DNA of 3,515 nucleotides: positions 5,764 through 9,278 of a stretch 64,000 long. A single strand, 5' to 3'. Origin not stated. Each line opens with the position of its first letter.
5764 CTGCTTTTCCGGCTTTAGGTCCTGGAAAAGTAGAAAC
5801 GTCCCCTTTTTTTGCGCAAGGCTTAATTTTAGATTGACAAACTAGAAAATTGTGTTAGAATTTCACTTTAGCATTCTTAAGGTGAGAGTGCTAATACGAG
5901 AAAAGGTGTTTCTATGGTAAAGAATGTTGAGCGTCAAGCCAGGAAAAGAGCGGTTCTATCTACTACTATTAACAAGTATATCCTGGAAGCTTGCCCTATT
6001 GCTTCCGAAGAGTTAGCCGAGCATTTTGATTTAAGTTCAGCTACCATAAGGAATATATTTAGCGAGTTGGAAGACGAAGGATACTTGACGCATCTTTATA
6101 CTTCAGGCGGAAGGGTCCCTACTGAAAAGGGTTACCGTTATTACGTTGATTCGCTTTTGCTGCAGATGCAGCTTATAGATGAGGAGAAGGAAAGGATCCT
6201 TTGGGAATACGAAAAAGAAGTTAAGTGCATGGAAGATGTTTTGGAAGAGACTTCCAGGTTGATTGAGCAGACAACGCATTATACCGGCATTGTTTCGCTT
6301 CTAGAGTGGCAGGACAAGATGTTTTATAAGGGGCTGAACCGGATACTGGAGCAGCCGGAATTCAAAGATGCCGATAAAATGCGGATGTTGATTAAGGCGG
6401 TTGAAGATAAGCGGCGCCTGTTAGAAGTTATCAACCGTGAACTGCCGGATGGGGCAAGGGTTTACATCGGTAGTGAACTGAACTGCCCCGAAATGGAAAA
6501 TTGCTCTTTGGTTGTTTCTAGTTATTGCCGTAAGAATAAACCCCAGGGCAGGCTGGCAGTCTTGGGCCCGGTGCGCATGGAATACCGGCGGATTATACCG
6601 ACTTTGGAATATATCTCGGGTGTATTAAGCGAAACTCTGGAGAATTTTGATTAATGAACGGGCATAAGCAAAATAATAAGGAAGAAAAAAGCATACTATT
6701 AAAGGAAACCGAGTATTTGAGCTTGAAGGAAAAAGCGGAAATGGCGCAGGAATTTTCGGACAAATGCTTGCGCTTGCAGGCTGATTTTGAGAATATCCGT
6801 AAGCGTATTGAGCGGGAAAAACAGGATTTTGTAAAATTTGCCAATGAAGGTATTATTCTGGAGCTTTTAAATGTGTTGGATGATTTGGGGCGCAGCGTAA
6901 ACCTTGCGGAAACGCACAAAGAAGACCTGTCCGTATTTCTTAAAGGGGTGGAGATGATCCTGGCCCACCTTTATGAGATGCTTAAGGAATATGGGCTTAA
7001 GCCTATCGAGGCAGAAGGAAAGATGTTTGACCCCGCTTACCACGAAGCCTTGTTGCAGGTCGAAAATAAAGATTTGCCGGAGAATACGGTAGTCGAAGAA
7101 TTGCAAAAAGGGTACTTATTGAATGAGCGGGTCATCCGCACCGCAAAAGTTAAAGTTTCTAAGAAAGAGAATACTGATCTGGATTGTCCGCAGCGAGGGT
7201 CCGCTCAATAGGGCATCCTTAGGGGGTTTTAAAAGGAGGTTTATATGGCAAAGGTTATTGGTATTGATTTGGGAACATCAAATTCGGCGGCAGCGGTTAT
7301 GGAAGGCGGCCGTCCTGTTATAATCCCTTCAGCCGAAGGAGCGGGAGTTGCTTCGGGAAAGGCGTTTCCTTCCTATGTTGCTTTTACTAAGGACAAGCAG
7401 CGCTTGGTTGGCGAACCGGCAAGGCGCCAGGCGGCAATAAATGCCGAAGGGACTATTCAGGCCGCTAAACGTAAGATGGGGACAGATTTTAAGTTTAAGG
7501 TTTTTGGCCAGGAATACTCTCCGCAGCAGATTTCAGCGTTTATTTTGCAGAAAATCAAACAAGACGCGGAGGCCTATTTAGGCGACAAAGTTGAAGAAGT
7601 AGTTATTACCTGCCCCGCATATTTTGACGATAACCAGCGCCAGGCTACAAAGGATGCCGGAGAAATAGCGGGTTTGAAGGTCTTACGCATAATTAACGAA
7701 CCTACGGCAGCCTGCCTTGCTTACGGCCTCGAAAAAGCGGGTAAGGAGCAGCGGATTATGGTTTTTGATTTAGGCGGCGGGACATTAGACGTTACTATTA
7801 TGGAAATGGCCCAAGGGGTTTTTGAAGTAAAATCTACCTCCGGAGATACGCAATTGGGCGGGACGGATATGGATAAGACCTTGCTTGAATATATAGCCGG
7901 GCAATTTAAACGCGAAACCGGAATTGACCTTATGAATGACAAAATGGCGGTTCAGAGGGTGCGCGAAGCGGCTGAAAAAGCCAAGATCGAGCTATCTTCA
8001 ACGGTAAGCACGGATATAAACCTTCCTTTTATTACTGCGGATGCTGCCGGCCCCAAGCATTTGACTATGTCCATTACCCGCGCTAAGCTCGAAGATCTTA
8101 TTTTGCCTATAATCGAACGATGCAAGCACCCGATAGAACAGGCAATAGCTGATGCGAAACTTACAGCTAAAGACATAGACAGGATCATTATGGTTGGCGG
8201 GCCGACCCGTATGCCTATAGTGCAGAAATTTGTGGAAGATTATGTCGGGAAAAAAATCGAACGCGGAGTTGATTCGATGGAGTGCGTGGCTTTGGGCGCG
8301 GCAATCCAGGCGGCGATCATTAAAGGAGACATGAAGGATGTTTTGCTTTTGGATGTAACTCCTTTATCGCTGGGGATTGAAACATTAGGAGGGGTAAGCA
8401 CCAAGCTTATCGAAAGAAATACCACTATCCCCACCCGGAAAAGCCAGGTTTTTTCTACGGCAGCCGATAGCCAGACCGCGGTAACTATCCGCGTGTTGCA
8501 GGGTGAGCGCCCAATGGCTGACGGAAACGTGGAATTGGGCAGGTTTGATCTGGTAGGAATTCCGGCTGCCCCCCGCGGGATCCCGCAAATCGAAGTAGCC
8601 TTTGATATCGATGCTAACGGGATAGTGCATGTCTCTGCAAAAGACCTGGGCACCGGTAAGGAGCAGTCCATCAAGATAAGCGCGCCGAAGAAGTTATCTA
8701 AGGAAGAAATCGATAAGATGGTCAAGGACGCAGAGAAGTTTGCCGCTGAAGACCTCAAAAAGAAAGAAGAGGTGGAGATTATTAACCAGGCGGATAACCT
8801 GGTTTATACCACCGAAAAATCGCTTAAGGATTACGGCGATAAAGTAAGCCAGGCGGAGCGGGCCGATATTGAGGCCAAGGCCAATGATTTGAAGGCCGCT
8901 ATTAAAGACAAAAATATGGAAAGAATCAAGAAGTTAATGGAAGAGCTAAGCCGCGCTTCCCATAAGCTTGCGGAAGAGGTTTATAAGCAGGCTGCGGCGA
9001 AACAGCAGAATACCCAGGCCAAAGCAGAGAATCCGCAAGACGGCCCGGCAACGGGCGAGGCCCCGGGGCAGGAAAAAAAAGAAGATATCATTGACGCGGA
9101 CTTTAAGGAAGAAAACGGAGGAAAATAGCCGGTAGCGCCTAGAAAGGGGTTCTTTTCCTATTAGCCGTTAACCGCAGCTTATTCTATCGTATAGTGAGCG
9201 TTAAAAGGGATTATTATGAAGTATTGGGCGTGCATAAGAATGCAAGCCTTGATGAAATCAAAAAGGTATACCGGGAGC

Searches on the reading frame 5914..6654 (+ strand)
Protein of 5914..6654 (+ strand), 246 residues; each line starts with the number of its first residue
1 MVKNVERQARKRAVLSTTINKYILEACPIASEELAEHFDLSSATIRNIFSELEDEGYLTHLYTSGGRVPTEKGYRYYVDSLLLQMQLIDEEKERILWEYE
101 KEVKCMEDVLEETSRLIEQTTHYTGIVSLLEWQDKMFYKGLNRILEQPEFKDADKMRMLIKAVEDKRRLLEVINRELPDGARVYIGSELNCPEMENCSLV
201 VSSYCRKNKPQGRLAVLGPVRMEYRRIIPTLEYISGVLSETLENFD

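Call 12: find_encoding_contigs(protein=window:5914-6654:+, flank=10000, max_places=6)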
Protein window:5914-6654:+ (246 aa): no gene with exactly this product is on record in the collection.

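Call 55: search_protein_families(library=pfam, proteins=[window:5914-6654:+], max_evalue=0.001)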
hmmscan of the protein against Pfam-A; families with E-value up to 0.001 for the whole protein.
window:5914-6654:+ (246 aa): 5 families
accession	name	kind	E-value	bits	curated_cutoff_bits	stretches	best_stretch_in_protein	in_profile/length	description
PF01628.27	HrcA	-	3e-31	109.5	22.2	1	133-228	124-215/215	HrcA protein C terminal domain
PF08220.18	HTH_DeoR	-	2.9e-05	24.2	21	1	19-62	5-48/57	DeoR-like helix-turn-helix domain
PF03444.21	HrcA_DNA-bdg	-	0.00029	20.9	21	1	11-75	6-71/79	Winged helix-turn-helix transcription repressor, HrcA DNA-binding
PF13412.12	HTH_24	-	0.00029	20.8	21.9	1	22-58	11-47/48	Winged helix-turn-helix DNA-binding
PF08279.18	HTH_11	-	0.00088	19.5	25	0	28-74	15-54/55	HTH domain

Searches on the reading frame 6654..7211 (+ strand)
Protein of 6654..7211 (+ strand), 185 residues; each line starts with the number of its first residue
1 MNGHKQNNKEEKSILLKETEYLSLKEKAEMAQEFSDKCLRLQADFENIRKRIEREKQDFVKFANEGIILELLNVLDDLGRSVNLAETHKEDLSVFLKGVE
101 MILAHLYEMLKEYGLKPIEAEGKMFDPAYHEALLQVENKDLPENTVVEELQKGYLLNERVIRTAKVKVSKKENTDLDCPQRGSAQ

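Call 55: search_protein_families(library=pfam, proteins=[window:6654-7211:+], max_evalue=0.001)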
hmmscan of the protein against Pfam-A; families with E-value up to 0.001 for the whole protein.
window:6654-7211:+ (185 aa): 1 family
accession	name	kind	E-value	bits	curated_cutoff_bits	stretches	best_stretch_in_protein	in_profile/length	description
PF01025.24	GrpE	-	3.1e-49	167.3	25.8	1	5-170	4-165/165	GrpE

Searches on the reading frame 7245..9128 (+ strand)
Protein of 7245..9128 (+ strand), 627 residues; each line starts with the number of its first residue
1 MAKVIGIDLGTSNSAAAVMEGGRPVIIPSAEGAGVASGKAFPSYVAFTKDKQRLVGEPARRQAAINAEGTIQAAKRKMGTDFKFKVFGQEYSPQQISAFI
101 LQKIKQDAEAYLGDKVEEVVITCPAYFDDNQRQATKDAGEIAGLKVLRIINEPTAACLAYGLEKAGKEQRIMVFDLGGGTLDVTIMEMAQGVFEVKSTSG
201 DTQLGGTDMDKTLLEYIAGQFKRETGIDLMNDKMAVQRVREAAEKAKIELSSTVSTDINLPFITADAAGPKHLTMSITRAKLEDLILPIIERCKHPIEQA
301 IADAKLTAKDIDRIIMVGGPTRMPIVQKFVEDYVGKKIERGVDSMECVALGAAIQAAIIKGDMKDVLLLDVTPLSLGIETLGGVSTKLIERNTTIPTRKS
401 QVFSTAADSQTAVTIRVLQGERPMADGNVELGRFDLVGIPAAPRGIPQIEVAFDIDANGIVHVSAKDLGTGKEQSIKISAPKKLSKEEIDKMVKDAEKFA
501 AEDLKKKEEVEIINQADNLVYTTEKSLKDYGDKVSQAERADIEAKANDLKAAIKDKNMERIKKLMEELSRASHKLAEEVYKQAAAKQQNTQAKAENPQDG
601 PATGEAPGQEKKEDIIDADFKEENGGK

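Call 16: list_cluster_members(proteins=[window:7245-9128:+, window:12972-14075:+, window:18125-20416:+, window:25831-27597:+, window:27607-29133:+, window:39087-40883:+, window:35305-36393:+, window:55324-56661:+, window:62572-63843:-, window:3888-4955:+])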
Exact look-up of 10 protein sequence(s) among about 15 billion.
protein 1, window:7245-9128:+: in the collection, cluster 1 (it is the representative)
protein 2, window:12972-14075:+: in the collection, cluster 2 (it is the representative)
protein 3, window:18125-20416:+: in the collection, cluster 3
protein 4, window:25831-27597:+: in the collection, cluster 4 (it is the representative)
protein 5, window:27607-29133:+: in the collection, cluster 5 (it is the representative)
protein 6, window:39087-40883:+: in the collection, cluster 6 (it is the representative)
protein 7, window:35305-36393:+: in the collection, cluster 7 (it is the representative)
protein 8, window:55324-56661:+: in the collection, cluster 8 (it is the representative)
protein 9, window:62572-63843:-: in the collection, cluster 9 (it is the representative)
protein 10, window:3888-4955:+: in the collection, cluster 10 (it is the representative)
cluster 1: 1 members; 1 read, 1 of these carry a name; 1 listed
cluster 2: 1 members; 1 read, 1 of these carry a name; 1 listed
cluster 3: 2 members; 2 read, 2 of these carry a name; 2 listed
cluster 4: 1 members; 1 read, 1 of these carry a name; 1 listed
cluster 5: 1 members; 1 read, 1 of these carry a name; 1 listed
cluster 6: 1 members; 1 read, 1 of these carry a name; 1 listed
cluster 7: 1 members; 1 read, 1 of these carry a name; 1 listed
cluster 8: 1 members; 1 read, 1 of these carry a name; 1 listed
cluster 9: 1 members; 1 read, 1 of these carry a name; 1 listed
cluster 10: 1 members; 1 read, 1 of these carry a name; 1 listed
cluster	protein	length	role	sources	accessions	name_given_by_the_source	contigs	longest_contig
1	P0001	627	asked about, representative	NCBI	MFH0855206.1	MAG: molecular chaperone DnaK [Candidatus Omnitrophota bacterium]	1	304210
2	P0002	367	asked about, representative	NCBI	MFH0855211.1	MAG: sn-glycerol-3-phosphate ABC transporter ATP-binding protein UgpC [Candidatus ...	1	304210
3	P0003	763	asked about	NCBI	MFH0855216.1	MAG: putative LPS assembly protein LptD [Candidatus Omnitrophota bacterium]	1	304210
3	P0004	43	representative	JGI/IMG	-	hypothetical protein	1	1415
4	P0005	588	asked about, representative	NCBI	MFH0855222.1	MAG: DNA primase [Candidatus Omnitrophota bacterium]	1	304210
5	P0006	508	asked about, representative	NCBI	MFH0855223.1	MAG: RNA polymerase sigma factor RpoD [Candidatus Omnitrophota bacterium]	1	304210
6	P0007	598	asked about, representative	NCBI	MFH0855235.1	MAG: translation elongation factor 4 [Candidatus Omnitrophota bacterium]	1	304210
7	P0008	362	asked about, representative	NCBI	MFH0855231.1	MAG: histidinol-phosphate transaminase [Candidatus Omnitrophota bacterium]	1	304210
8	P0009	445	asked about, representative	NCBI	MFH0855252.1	MAG: acetyl-CoA decarbonylase/synthase complex subunit gamma [Candidatus Omnitrophota ...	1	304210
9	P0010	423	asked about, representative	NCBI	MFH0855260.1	MAG: flippase [Candidatus Omnitrophota bacterium]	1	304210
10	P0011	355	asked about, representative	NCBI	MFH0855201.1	MAG: DUF362 domain-containing protein [Candidatus Omnitrophota bacterium]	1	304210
